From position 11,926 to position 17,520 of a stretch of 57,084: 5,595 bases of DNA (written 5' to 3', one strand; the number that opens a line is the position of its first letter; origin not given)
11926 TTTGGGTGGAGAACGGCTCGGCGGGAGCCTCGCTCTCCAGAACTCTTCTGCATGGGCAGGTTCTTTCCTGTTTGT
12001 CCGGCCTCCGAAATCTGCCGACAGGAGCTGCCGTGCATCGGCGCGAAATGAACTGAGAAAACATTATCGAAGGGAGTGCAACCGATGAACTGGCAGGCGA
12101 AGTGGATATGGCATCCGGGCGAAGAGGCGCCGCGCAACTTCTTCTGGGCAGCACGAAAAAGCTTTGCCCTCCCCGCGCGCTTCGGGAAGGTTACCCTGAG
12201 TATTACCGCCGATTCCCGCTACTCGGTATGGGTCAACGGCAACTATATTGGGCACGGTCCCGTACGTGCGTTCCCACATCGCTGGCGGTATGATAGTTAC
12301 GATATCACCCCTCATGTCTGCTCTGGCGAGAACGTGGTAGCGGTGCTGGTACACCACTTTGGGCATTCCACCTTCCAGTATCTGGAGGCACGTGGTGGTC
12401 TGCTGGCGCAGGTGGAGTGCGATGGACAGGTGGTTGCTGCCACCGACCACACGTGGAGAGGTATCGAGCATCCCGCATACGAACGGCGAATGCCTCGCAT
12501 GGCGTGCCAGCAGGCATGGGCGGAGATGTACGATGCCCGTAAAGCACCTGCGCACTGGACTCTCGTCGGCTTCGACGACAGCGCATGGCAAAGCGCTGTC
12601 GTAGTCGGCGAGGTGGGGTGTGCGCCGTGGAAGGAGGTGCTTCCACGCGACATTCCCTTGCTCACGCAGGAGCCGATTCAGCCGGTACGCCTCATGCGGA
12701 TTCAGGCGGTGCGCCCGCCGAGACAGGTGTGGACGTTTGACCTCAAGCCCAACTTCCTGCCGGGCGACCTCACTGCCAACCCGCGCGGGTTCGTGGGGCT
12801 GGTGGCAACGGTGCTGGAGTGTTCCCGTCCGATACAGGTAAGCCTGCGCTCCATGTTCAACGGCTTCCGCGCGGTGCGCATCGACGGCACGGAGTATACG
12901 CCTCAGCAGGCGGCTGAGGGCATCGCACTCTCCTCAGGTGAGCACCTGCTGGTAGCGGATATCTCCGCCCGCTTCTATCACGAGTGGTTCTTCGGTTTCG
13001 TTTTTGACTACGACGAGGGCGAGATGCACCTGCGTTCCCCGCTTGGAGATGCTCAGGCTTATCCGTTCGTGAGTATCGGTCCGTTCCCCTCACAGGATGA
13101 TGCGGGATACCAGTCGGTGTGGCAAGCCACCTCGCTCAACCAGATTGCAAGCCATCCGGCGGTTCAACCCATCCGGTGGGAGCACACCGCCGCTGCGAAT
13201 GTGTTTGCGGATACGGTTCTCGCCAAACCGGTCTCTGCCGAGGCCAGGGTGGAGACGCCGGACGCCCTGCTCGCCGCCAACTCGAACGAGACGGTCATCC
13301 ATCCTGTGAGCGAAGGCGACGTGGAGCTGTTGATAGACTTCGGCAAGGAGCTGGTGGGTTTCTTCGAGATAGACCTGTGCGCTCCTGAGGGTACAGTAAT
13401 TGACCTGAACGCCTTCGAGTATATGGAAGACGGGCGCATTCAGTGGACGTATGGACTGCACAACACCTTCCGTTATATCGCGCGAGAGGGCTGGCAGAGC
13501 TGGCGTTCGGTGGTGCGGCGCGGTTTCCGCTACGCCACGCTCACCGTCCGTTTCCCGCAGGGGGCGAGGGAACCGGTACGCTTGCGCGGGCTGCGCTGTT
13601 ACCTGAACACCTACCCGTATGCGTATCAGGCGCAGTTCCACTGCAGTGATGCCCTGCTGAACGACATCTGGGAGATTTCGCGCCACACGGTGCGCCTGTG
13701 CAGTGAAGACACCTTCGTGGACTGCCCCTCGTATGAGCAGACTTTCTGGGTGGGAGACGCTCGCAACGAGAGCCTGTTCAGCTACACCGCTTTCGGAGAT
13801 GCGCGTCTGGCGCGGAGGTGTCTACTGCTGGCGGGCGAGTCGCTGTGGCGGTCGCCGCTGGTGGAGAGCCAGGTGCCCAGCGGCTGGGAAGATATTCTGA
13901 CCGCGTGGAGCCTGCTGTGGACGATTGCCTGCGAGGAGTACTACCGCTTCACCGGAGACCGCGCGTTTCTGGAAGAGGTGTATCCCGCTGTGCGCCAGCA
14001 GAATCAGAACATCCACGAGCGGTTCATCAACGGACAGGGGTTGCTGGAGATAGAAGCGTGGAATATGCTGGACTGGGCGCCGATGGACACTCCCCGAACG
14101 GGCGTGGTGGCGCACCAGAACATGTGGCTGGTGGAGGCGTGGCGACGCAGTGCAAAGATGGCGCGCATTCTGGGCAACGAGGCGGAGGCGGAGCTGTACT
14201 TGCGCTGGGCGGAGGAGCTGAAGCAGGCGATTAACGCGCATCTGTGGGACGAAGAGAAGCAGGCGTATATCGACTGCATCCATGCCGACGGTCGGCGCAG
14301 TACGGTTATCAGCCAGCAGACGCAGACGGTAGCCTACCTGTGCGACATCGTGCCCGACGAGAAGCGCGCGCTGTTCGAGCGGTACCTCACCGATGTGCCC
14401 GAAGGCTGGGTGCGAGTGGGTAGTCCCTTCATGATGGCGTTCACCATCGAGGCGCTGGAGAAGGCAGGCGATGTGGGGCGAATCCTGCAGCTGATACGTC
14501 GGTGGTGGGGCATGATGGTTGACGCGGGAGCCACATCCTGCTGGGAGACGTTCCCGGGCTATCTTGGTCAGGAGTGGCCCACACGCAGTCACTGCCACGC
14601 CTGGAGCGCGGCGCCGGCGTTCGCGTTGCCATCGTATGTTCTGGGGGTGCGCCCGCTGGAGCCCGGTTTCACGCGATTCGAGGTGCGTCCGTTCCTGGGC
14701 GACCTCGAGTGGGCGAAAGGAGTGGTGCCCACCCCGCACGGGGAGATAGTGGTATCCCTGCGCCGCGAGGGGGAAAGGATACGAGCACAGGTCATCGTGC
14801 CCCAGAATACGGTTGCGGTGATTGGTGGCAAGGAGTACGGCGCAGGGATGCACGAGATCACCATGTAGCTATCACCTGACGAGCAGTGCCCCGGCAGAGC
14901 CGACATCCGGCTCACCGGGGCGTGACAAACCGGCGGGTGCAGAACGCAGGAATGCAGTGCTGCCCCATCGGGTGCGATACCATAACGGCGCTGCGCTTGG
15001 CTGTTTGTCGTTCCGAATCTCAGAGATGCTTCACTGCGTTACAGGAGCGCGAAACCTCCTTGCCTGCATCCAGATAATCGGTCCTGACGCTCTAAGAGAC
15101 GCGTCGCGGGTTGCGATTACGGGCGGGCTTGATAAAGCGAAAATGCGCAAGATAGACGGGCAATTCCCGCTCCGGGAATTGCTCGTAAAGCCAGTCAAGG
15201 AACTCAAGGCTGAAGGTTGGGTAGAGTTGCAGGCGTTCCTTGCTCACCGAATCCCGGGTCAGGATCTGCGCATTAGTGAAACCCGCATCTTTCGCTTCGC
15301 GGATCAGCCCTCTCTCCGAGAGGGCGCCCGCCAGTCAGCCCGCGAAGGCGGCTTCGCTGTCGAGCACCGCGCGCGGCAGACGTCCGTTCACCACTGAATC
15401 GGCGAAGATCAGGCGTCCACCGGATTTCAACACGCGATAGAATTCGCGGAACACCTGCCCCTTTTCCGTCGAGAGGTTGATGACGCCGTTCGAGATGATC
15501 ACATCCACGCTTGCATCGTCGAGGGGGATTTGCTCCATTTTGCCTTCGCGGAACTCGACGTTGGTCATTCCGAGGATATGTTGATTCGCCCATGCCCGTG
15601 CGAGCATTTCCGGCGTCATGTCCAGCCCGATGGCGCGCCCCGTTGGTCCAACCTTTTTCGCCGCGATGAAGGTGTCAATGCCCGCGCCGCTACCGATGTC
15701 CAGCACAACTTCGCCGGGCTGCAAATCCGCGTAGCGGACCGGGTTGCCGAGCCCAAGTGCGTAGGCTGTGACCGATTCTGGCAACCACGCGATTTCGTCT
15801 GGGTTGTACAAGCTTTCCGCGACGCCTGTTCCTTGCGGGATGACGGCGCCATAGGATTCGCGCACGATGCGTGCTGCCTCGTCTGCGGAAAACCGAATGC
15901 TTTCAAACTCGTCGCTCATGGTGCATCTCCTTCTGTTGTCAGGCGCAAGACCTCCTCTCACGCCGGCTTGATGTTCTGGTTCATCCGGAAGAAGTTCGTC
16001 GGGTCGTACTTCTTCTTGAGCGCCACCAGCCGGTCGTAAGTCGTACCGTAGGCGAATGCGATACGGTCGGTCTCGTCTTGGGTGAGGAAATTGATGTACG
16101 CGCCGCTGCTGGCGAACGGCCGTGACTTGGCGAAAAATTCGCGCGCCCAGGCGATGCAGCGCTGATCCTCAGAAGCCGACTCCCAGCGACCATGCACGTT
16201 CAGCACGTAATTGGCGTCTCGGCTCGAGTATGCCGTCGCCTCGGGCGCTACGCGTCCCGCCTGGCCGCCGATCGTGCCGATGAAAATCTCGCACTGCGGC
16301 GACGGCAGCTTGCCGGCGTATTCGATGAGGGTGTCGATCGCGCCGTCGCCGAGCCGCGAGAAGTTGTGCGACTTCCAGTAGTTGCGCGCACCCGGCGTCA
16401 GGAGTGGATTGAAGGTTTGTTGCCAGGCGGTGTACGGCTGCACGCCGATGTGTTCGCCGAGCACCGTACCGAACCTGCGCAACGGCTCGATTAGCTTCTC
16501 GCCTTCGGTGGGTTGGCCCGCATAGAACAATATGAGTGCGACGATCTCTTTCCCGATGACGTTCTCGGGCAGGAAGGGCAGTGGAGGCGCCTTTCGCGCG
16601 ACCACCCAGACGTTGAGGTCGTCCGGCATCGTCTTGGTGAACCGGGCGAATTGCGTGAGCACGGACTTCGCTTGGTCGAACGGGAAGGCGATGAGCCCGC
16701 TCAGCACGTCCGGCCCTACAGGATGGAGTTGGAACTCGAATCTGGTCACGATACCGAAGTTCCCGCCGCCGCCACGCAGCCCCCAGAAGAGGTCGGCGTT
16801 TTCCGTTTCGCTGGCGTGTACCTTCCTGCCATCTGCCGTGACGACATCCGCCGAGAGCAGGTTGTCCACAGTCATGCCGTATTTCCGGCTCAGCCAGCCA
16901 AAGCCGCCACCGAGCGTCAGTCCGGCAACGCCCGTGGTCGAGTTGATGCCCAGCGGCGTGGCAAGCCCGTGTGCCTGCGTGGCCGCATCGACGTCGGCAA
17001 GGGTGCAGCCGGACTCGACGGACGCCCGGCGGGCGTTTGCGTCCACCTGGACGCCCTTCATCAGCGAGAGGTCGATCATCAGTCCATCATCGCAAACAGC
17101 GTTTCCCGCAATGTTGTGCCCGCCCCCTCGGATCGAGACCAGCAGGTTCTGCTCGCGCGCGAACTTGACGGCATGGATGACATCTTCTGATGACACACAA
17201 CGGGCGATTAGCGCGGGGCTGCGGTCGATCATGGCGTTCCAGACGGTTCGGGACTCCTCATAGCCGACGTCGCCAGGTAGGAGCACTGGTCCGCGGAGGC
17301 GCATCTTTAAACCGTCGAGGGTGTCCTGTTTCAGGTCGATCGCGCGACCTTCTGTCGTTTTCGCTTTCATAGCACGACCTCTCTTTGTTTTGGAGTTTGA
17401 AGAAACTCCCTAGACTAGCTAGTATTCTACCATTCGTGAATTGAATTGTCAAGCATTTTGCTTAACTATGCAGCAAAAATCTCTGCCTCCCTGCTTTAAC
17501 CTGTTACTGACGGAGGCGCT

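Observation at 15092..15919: In-frame UGA at the conserved-cysteine position of an ArsM-like methyltransferase, followed by a stem-loop: selenocysteine-recoding candidate or very recent pseudogene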

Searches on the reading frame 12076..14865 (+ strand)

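Call 28: search_protein_families(library=pfam, proteins=[window:12076-14865:+], max_evalue=0.00001)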
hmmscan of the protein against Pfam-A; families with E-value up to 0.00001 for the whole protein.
window:12076-14865:+ (930 aa): 6 families
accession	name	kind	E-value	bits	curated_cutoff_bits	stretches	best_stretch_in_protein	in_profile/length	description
PF17389.8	Bac_rhamnosid6H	-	8.3e-52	177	24.5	1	519-848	4-332/339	Bacterial alpha-L-rhamnosidase 6 hairpin glycosidase domain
PF22422.2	MGH1-like_GH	-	1.3e-14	55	27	1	617-784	72-277/356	Mannosylglycerate hydrolase MGH1-like glycoside hydrolase domain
PF08531.16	Bac_rhamnosid_N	-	2.4e-13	50.7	25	1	38-177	5-153/172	Alpha-L-rhamnosidase N-terminal domain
PF17390.7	Bac_rhamnosid_C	-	1.2e-11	44.7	22.1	1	857-915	1-60/78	Bacterial alpha-L-rhamnosidase C-terminal domain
PF05592.18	Bac_rhamnosid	-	1.8e-11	44.3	22.2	1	415-492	5-87/102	Bacterial alpha-L-rhamnosidase concanavalin-like domain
PF21557.3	RhaB_D2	-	4.1e-11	43.5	27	1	222-373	6-156/172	Alpha-L-rhamnosidase, domain D2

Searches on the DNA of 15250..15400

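Call 57: search_rna_families(source=window, start=15250, end=15400, threshold=evalue, max_evalue=10)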
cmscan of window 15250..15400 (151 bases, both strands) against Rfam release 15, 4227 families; matches with E-value up to 10: 3.
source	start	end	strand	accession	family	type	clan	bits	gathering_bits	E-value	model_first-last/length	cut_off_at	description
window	15336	15358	-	RF01356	CRISPR-DR28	Gene; CRISPR;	-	18.4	35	0.42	1-24/24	no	CRISPR RNA direct repeat element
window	15250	15391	-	RF04104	MIR918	Gene; miRNA;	-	12.2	268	3.9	1-141/265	3'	MIR918 microRNA precursor family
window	15250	15400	+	RF02830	Scr1601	Gene; sRNA;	-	8.5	100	8.4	38-171/209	5'&3'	Streptomyces RNA 1601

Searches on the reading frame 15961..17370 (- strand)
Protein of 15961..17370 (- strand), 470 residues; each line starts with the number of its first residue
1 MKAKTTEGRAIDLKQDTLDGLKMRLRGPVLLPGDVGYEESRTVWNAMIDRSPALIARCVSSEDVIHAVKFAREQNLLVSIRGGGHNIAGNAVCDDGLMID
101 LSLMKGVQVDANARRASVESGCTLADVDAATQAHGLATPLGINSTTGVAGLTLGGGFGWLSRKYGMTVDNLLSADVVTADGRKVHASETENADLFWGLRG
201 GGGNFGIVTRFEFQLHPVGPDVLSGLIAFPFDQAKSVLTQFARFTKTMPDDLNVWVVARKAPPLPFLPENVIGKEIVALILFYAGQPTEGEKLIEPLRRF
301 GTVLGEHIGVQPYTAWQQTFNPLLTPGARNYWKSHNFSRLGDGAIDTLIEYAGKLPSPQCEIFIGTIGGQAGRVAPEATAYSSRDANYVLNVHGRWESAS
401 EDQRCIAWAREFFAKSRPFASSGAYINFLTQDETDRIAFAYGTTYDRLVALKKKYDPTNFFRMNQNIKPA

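Call 28: search_protein_families(library=pfam, proteins=[window:15961-17370:-], max_evalue=0.00001)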
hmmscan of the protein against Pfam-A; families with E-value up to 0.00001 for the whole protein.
window:15961-17370:- (470 aa): 2 families
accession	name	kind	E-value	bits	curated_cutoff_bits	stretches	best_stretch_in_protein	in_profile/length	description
PF01565.28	FAD_binding_4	-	6.4e-35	120.3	26.4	1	52-186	1-138/139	FAD binding domain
PF08031.17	BBE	-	1.2e-16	60.8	20.6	1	424-468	1-45/45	Berberine and berberine like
